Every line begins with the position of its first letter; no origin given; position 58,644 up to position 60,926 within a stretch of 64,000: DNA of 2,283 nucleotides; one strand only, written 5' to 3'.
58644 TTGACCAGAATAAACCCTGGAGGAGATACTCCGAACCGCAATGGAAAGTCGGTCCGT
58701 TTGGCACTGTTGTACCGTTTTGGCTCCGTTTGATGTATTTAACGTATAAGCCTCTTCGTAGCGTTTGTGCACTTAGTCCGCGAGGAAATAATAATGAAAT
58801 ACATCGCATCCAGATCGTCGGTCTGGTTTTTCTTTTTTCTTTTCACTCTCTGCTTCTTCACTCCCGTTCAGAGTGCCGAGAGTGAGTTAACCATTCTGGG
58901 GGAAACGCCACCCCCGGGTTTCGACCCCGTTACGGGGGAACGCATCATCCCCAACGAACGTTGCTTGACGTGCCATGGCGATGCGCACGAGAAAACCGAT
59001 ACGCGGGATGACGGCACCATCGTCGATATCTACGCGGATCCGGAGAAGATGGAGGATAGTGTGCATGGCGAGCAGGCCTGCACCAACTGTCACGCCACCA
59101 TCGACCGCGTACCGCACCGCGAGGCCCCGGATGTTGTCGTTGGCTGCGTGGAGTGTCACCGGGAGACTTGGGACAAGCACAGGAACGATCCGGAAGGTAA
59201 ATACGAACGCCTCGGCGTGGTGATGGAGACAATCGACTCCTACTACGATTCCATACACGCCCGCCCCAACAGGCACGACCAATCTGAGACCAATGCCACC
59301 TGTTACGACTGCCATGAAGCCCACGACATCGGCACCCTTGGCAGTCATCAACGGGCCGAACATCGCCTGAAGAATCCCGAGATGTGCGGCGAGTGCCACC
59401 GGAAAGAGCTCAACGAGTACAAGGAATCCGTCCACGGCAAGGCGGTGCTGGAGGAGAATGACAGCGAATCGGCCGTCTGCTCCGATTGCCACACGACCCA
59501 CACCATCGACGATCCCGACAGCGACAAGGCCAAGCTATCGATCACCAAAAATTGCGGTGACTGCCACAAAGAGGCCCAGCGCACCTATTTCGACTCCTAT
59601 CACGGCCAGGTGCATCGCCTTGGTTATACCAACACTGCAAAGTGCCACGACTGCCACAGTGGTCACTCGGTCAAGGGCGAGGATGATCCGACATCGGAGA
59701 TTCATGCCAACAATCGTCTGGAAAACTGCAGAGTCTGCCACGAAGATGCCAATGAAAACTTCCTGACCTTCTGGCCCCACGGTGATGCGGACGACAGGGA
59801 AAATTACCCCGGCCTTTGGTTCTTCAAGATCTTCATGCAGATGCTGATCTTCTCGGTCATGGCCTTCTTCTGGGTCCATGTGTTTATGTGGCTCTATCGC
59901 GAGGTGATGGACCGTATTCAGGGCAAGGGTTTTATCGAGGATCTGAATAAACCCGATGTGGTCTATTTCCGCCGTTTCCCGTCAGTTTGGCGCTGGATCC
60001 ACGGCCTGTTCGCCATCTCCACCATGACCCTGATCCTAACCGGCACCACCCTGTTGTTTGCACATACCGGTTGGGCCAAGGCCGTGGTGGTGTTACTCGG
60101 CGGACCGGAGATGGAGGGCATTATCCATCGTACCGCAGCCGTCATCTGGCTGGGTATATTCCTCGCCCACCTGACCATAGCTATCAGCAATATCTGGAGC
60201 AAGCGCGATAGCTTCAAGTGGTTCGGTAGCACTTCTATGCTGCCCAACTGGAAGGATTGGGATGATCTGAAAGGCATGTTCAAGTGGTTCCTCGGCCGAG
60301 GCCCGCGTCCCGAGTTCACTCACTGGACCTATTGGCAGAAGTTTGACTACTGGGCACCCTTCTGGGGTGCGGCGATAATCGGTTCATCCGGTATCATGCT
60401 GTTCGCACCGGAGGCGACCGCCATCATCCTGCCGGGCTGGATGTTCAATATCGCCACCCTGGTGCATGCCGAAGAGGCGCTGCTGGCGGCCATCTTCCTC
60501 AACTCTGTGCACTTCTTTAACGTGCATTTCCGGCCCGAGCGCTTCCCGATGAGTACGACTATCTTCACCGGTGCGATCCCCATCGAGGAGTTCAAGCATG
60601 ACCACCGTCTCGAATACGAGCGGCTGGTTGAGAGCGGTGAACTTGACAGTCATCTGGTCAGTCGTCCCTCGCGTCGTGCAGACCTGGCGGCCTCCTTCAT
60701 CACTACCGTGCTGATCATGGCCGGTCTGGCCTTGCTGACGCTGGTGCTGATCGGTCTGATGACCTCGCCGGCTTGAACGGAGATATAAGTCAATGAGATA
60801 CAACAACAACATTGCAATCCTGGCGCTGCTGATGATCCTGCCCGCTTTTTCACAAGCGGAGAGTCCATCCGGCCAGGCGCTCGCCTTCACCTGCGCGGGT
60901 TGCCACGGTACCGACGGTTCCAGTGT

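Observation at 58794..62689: Nine-haem cytochrome c / b-type cytochrome fusion apparently co-operonic with fccAB: candidate membrane electron outlet for flavocytochrome c sulfide dehydrogenase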

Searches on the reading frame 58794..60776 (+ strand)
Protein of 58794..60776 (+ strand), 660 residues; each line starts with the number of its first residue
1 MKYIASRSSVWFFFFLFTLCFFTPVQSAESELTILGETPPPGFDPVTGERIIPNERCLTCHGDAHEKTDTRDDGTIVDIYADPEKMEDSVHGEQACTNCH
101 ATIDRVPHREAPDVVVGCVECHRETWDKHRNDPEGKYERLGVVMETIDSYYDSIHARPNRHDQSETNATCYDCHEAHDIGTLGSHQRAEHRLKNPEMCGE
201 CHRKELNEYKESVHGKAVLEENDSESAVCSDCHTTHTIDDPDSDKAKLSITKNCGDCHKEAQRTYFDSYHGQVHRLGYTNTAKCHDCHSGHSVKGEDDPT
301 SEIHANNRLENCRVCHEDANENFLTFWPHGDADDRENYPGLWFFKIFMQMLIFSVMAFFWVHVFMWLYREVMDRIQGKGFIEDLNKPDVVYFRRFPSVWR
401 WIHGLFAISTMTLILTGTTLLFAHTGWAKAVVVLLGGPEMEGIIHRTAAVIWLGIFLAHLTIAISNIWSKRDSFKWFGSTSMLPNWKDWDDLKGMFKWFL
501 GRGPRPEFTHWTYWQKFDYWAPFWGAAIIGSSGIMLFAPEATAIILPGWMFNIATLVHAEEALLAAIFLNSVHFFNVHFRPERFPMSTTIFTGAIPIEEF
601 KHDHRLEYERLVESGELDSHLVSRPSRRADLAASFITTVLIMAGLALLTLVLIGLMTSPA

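Call 3: search_protein_families(library=pfam, proteins=[window:58794-60776:+], max_evalue=0.1)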
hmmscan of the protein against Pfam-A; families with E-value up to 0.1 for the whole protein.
window:58794-60776:+ (660 aa): 9 families
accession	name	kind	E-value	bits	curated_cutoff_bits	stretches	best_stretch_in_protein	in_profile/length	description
PF14522.11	Cytochrome_C7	-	7.5e-11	42.1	24.8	5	189-259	7-67/67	Cytochrome c7 and related cytochrome c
PF14537.11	Cytochrom_c3_2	-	2.1e-08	35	25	3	52-122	24-78/79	Cytochrome c3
PF22113.1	Mtrc-MtrF_II-IV_dom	-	7.6e-08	32.5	30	1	93-270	6-175/176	Outer membrane cytochrome MtrC/MtrF-like, domains II/IV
PF01292.26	Ni_hydr_CYTB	-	6.4e-06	26.5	30.1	1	394-569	1-154/179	Prokaryotic cytochrome b561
PF09699.15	Paired_CXXCH_1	-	8e-05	22.7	20.6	1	228-261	8-39/41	Doubled CXXCH motif (Paired_CXXCH_1)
PF22678.1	Cytochrom_c_NrfB-like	-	0.001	20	27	0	118-203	1-66/89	Cytochrome c-type protein NrfB-like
PF15999.10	DUF4774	-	0.0051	17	25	1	525-548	25-48/56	Domain of unknown function (DUF4774)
PF16357.10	PepSY_TM_like_2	-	0.04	14.4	27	0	396-433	142-179/197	Putative PepSY_TM-like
PF04103.21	CD20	-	0.07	13.6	27.9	1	517-579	29-90/156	CD20-like family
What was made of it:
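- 58875..59798 (+): Periplasmic nine-haem c-type cytochrome domain (aa 28-335). Pfam hits to Cytochrome_C7, Cytochrom_c3_2 and MtrC/MtrF II-IV (call 3).
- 59799..60776 (+): Six-helix membrane domain containing an FdnI/HydC-type dihaem cytochrome b (aa 336-660, plus the stop codon). Pfam PF01292 E 6e-6, below the cut-off (call 3).
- On FdnI/HydC-type dihaem cytochrome b (Pfam PF01292): 26.5 bits against a cut-off of 30.1, E 6.4e-6 (call 3).
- Checked: The Pfam Ni_hydr_CYTB hit is below the curated cut-off (26.5 against 30.1 bits, call 3).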

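Call 4: search_protein_families(library=ncbifam, proteins=[window:58794-60776:+], max_evalue=0.1)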
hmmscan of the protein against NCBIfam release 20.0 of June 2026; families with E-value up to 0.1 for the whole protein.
window:58794-60776:+ (660 aa): 5 families
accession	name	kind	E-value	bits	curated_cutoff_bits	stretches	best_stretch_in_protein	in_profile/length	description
TIGR03508.1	decahem_SO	subfamily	1e-13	51.3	192.2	2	53-204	33-176/258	DmsE family decaheme c-type cytochrome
NF041028.1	decahem_GSU2203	exception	3.6e-09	36.3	325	2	54-205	67-210/317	GSU2203 family decaheme c-type cytochrome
NF008659.0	PRK11659.1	equivalog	6e-06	26.1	184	1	155-213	34-93/188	cytochrome c nitrite reductase pentaheme subunit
TIGR03146.1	cyt_nit_nrfB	equivalog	0.0017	18.6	166.6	0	226-261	109-144/145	cytochrome c nitrite reductase pentaheme subunit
TIGR04257.1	nanowire_3heme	domain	0.036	14.2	40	0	225-262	22-62/75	c(7)-type cytochrome triheme domain-containing protein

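Call 7: find_homologous_proteins(query=window:58794-60776:+, max_evalue=0.00001)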
Query window:58794-60776:+ (660 aa): 1079 proteins with E <= 0.00001 among 3742 candidates; the best 120 are listed.
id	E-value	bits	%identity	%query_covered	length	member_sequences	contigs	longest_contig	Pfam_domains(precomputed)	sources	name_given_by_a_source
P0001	0.0e+0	1408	86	100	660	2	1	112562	PF09699.16,PF14537.12,PF01292.27,PF14522.12,PF22113.2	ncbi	-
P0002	0.0e+0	1396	85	100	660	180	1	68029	PF14537.12,PF14522.12,PF22113.2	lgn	-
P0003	0.0e+0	1287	80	100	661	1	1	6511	PF09699.16,PF14537.12,PF01292.27,PF14522.12,PF22113.2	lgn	-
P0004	0.0e+0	1275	78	100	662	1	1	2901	PF09699.16,PF14537.12,PF14522.12,PF22113.2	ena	-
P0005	0.0e+0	1273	78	100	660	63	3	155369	PF09699.16,PF14537.12,PF14522.12,PF22113.2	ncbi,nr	ncbi:MAG: cytochrome C [Candidatus Thiodiazotropha taylori]|nr:cytochrome C [Candidatus Thiodiazotro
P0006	0.0e+0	1272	79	98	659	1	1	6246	PF09699.16,PF14537.12,PF01292.27,PF14522.12,PF22113.2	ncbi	-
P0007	0.0e+0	1264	79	98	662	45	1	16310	PF09699.16,PF14537.12,PF14522.12,PF22113.2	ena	-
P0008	0.0e+0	1263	78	100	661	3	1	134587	PF09699.16,PF14537.12,PF01292.27,PF14522.12,PF22113.2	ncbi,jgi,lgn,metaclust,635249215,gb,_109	metaclust:\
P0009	0.0e+0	1263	77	100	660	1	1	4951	PF09699.16,PF14537.12,PF14522.12,PF22113.2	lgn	-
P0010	0.0e+0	1259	78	100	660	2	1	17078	PF09699.16,PF14537.12,PF14522.12,PF22113.2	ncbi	-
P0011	0.0e+0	1258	78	100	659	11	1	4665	PF09699.16,PF14537.12,PF14522.12,PF22113.2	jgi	jgi:cytochrome b subunit of formate dehydrogenase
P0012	0.0e+0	1257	77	100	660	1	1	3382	PF09699.16,PF14537.12,PF01292.27,PF14522.12,PF22113.2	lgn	-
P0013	0.0e+0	1257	77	99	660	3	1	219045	PF09699.16,PF14537.12,PF14522.12,PF22113.2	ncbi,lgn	ncbi:MAG: cytochrome C [Candidatus Thiodiazotropha sp. DIVDIV]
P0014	0.0e+0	1256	78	100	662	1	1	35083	PF09699.16,PF14537.12,PF14522.12,PF22113.2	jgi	jgi:cytochrome b subunit of formate dehydrogenase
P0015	0.0e+0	1249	77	100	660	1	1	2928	PF09699.16,PF14537.12,PF14522.12,PF22113.2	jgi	jgi:cytochrome b subunit of formate dehydrogenase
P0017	0.0e+0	1248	77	100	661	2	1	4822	PF09699.16,PF14537.12,PF01292.27,PF14522.12,PF22113.2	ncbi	-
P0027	0.0e+0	1229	76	100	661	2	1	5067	PF09699.16,PF14537.12,PF01292.27,PF14522.12,PF22113.2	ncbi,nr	ncbi:MAG: cytochrome C [Sedimenticola sp.]|nr:cytochrome C [Sedimenticola sp.]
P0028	0.0e+0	1227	74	100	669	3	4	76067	PF09699.16,PF14537.12,PF01292.27,PF14522.12,PF22113.2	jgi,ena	-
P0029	0.0e+0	1224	77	96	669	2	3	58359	PF09699.16,PF14537.12,PF01292.27,PF14522.12,PF22113.2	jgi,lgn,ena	-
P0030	0.0e+0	1222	76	99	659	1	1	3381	PF09699.16,PF14537.12,PF01292.27,PF14522.12,PF22113.2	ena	-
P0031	0.0e+0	1222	78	97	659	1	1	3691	PF09699.16,PF14537.12,PF01292.27,PF14522.12,PF22113.2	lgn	-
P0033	0.0e+0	1221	79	95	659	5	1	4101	PF09699.16,PF14537.12,PF01292.27,PF14522.12,PF22113.2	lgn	-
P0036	0.0e+0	1219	75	100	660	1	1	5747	PF09699.16,PF14537.12,PF01292.27,PF14522.12,PF22113.2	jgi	-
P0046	0.0e+0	1202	75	100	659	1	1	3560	PF09699.16,PF14537.12,PF01292.27,PF14522.12,PF22113.2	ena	-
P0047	0.0e+0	1199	77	94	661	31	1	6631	PF09699.16,PF14537.12,PF01292.27,PF14522.12,PF22113.2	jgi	jgi:cytochrome b subunit of formate dehydrogenase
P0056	0.0e+0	1165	76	93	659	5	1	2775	PF14537.12,PF01292.27,PF14522.12,PF22113.2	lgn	-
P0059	0.0e+0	1164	76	94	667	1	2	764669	PF09699.16,PF14537.12,PF01292.27,PF14522.12,PF22113.2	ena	-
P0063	0.0e+0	1149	74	95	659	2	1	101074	PF09699.16,PF14537.12,PF01292.27,PF14522.12,PF22113.2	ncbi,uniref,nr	ncbi:cytochrome C [Thiohalomonas denitrificans]|uniref:cytochrome C n=1 Tax=Thiohalomonas denitrific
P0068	0.0e+0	1048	67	99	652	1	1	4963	PF09699.16,PF14537.12,PF01292.27,PF02085.22,PF14522.12,PF22113.2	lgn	-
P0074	0.0e+0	1017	67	92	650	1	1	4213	PF09699.16,PF14537.12,PF01292.27,PF14522.12,PF22113.2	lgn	-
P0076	0.0e+0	1015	68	92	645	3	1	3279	PF09699.16,PF14537.12,PF01292.27,PF02085.22,PF14522.12,PF22113.2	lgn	-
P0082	0.0e+0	1010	66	96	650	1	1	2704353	PF09699.16,PF14537.12,PF14522.12,PF22113.2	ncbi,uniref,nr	ncbi:MAG: cytochrome C [Candidatus Nitricoxidivorans perseverans]|uniref:Cytochrome C n=1 Tax=Candid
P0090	5.4e-296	1001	66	92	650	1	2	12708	PF09699.16,PF14537.12,PF01292.27,PF14522.12,PF22113.2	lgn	-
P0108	9.8e-291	984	63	93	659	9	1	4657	PF09699.16,PF14537.12,PF01292.27,PF02085.22,PF14522.12,PF22113.2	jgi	jgi:cytochrome b subunit of formate dehydrogenase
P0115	2.2e-288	976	63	92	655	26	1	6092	PF09699.16,PF14537.12,PF01292.27,PF02085.22,PF14522.12,PF22113.2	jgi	jgi:cytochrome b subunit of formate dehydrogenase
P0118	1.8e-287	973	64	93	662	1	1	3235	PF09699.16,PF14537.12,PF01292.27,PF14522.12,PF22113.2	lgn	-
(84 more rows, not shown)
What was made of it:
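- On FdnI/HydC-type dihaem cytochrome b (Pfam PF01292): Several homologues do carry a precomputed PF01292 hit (call 7).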

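Call 8: search_solved_structures(query=window:58794-60776:+, max_evalue=1, show_alignments=2)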
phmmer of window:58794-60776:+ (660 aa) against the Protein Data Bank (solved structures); distinct sequences matched with E-value up to 1: 4.
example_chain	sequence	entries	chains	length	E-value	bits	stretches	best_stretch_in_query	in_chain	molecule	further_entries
2ozy_A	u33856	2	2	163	0.022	16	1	162-236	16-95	Cytochrome c-type protein nrfB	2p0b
6i5b_A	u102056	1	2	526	0.03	15.6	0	50-92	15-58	Uncharacterized protein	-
6v0a_A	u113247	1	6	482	0.05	14.9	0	148-239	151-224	Nitrite reductase (cytochrome; ammonia-forming)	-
28pb_A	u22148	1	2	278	0.23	12.7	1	166-290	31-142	Cytochrome c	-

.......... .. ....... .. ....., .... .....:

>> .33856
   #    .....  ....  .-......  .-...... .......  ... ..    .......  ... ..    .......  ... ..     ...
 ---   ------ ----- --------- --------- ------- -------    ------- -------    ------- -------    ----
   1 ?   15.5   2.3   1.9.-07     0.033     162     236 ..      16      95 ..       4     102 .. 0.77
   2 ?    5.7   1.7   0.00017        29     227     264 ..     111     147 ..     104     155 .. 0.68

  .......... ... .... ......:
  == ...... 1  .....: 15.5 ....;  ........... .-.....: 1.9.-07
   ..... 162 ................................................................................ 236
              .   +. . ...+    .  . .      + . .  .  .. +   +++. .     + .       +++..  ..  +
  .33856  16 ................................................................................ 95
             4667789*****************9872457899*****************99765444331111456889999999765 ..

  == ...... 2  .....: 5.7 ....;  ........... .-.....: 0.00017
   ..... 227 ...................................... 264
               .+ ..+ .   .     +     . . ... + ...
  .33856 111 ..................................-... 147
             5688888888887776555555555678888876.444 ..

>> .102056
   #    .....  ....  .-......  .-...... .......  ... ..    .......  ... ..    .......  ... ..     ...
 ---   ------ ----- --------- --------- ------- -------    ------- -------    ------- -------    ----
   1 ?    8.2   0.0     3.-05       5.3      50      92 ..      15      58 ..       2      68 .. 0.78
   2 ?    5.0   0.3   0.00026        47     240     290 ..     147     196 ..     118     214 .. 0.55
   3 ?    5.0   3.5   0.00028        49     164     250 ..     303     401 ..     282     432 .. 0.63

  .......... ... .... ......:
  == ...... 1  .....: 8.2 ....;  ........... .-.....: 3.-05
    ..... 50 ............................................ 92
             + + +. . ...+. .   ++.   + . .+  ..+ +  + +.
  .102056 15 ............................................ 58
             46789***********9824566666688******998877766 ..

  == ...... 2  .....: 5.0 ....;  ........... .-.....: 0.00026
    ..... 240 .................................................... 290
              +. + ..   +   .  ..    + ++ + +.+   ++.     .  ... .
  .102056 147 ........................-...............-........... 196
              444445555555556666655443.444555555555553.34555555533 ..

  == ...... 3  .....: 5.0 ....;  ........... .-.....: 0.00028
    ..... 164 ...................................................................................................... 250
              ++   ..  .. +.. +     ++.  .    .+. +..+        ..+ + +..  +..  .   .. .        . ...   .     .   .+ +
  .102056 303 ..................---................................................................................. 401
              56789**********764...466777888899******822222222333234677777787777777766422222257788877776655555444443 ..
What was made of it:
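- Tried and rejected: A sequence search of the PDB with the full protein gave only marginal multihaem hits (call 8).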

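Call 10: find_encoding_contigs(protein=P0001, flank=10000, max_places=3)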
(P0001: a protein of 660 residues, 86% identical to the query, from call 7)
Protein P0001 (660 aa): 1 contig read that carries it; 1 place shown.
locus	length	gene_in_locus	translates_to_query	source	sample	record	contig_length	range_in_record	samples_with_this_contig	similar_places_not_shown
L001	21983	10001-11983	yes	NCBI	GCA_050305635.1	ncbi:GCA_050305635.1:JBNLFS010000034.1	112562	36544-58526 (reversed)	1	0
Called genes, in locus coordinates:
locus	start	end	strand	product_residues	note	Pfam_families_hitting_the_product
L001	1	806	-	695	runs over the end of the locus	PF12439:GDE_N, PF06202:GDE_C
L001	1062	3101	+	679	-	PF00082:Peptidase_S8, PF04151:PPC, PF01483:P_proprotein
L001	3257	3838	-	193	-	PF01169:GDT1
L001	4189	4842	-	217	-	PF01135:PCMT, PF00398:RrnaAD, PF08241:Methyltransf_11 (weak), PF13649:Methyltransf_25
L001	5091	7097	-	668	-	PF00270:DEAD (weak), PF04851:ResIII, PF17757:UvrB_inter, PF27431:UvrB_3rd, PF00271:Helicase_C, PF12344:UvrB, PF02151:UVR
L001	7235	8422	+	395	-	PF00155:Aminotran_1_2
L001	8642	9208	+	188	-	PF12019:GspH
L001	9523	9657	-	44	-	-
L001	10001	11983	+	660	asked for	PF09699:Paired_CXXCH_1 (faint), PF14522:Cytochrome_C7 (faint), PF14537:Cytochrom_c3_2 (faint), PF22113:Mtrc-MtrF_II-IV_dom (weak), PF01292:Ni_hydr_CYTB (weak)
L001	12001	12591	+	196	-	PF00034:Cytochrom_C (faint), PF13442:Cytochrome_CBB3 (faint)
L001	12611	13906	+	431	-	PF01266:DAO (faint), PF07992:Pyr_redox_2, PF13450:NAD_binding_8 (faint), PF21706:FCSD_central, PF09242:FCSD-flav_bind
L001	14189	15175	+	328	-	PF00691:OmpA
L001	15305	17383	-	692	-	PF13472:Lipase_GDSL_2 (faint)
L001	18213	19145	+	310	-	PF01545:Cation_efflux, PF16916:ZT_dimer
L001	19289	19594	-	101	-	-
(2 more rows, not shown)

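Call 17: find_encoding_contigs(protein=P0063, flank=8000, max_places=2)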
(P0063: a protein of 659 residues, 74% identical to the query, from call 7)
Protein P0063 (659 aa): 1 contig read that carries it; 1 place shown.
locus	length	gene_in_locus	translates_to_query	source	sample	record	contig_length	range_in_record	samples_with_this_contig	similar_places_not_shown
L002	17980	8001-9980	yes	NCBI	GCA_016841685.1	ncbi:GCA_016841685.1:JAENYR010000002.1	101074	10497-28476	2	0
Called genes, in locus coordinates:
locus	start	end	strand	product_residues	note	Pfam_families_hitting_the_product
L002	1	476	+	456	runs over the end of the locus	PF13191:AAA_16 (faint), PF00437:T2SSE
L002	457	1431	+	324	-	PF00482:T2SSF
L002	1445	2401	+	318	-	PF00482:T2SSF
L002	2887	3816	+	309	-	PF07719:TPR_2 (faint), PF13424:TPR_12 (weak), PF23914:TPR_CcmH_CycH (weak), PF13414:TPR_11 (weak), PF13424:TPR_12, PF13414:TPR_11 (weak), PF13432:TPR_16, PF14559:TPR_19, +9 more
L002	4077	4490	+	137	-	PF01814:Hemerythrin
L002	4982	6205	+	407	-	PF00872:Transposase_mut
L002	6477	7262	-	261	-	PF11845:Tll0287-like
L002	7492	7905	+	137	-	-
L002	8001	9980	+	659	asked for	PF14522:Cytochrome_C7 (faint), PF14537:Cytochrom_c3_2 (faint), PF22113:Mtrc-MtrF_II-IV_dom (faint), PF09699:Paired_CXXCH_1 (faint), PF01292:Ni_hydr_CYTB (weak)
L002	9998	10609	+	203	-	PF00034:Cytochrom_C (faint), PF13442:Cytochrome_CBB3 (faint)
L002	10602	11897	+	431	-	PF01266:DAO (faint), PF07992:Pyr_redox_2, PF13450:NAD_binding_8 (weak), PF21706:FCSD_central, PF09242:FCSD-flav_bind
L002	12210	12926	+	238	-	PF04250:DUF429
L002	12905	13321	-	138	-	PF02586:SRAP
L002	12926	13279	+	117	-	-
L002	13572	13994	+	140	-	PF06146:PsiE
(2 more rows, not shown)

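Call 18: find_encoding_contigs(protein=P0082, flank=8000, max_places=2)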
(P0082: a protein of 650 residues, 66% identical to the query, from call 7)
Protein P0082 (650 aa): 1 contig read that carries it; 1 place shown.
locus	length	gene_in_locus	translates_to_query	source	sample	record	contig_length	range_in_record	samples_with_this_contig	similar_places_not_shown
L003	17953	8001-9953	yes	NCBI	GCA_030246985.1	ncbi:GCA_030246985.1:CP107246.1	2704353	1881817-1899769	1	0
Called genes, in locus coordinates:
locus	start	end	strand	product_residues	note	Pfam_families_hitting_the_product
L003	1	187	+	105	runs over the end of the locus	PF13997:YqjK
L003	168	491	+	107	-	-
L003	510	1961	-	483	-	PF00171:Aldedh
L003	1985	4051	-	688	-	PF00672:HAMP (weak), PF00015:MCPsignal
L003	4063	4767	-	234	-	PF00702:Hydrolase, PF12710:HAD, PF13344:Hydrolase_6 (faint), PF13419:HAD_2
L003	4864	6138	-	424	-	PF07992:Pyr_redox_2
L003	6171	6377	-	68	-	-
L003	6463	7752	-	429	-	PF08448:PAS_4, PF00158:Sigma54_activat, PF14532:Sigma54_activ_2, PF07724:AAA_2 (weak), PF07728:AAA_5 (faint), PF25601:AAA_lid_14, PF02954:HTH_8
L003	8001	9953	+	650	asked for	PF09699:Paired_CXXCH_1 (faint), PF14522:Cytochrome_C7 (faint), PF14537:Cytochrom_c3_2 (faint), PF22113:Mtrc-MtrF_II-IV_dom (faint)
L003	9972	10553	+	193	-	PF00034:Cytochrom_C (faint), PF13442:Cytochrome_CBB3 (weak)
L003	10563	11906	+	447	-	PF01266:DAO (faint), PF07992:Pyr_redox_2, PF21706:FCSD_central, PF09242:FCSD-flav_bind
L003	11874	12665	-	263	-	PF01790:LGT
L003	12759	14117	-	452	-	PF00909:Ammonium_transp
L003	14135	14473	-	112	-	PF00543:P-II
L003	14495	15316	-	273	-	PF09694:Gcw_chp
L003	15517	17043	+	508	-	PF13541:ChlI, PF01078:Mg_chelatase, PF07728:AAA_5, PF00493:MCM (weak), PF13335:Mg_chelatase_C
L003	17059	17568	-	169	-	PF00578:AhpC-TSA, PF08534:Redoxin, PF00085:Thioredoxin (faint), PF13098:Thioredoxin_2, PF13905:Thioredoxin_8 (faint)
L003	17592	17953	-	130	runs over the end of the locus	PF00581:Rhodanese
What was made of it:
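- Flanking genes differ completely between loci (calls 10, 17, 18).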

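Call 19: search_protein_representatives(protein=window:58794-60776:+)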
Query: 660 residues. Proteins with E-value up to 0.001 (for the whole library): 4735; up to 1e-10: 2476; up to 1e-30: 681. The best 150 are listed.
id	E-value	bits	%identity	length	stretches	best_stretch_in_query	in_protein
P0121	1.1e-189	648.4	49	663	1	52-657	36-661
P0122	1.1e-178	612.0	37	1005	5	143-653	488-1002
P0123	1.3e-167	575.5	44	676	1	50-655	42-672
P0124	1.8e-166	571.7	44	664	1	51-655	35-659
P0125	6.2e-147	507.1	36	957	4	147-652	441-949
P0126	1.3e-143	496.1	42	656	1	52-656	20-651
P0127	1.4e-142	492.7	40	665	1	49-654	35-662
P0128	7.0e-140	483.8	80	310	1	188-429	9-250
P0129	8.8e-135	466.9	35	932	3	149-653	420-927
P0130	2.6e-133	462.1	40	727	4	191-652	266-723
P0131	1.7e-131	456.1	39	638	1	52-656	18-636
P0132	3.0e-130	451.9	36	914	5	196-656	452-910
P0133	3.6e-130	451.7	48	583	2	244-658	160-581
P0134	5.3e-130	451.1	38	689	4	145-653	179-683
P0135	5.0e-125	434.7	37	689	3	146-654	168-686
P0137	2.3e-122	425.9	38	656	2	166-654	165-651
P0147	5.2e-109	381.7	35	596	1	51-652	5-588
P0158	9.3e-104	364.4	36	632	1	83-652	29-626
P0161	1.8e-102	360.1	37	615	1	94-645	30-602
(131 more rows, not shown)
